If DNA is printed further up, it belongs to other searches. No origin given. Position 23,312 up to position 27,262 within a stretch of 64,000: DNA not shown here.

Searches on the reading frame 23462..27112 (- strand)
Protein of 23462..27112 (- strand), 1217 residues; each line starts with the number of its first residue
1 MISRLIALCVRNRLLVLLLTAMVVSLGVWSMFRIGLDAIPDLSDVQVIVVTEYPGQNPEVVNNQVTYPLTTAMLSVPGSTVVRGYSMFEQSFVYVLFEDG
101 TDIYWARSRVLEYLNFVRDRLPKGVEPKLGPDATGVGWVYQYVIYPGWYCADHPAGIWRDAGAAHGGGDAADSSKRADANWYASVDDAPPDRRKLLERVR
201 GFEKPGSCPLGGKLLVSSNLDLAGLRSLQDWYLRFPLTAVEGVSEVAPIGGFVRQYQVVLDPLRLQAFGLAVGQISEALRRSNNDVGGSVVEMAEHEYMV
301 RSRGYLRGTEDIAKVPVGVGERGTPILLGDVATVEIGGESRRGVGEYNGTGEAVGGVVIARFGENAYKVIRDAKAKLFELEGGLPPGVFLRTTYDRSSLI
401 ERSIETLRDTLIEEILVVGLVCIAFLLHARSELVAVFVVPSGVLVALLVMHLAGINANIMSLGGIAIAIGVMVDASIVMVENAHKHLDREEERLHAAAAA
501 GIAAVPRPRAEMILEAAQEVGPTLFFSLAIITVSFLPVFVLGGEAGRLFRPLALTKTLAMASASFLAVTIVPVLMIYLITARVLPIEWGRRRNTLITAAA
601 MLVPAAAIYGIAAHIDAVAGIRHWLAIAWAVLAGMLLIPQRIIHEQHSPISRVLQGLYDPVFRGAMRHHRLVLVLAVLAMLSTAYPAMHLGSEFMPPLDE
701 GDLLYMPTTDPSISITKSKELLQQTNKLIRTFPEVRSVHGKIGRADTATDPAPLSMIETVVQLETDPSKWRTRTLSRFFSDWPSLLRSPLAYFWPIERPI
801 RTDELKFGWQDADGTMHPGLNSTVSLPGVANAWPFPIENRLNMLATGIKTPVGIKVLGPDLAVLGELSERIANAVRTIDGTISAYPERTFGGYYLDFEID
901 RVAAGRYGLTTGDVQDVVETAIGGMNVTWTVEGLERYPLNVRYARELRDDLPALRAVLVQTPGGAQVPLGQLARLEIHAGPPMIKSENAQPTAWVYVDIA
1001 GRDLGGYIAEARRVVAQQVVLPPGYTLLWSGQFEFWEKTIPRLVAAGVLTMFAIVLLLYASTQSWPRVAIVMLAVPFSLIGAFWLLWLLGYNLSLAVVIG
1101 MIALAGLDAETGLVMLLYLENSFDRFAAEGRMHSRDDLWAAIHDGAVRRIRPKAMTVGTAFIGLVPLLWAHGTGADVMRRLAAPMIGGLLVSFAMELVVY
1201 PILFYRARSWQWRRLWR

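Call 75: search_protein_families(library=pfam, proteins=[window:23462-27112:-], max_evalue=0.00001)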
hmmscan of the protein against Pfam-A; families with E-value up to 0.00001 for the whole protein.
window:23462-27112:- (1217 aa): 1 family
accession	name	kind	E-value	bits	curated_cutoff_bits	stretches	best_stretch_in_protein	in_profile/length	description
PF00873.25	ACR_tran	-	1.3e-193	646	28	4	219-583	147-494/1021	AcrB/AcrD/AcrF family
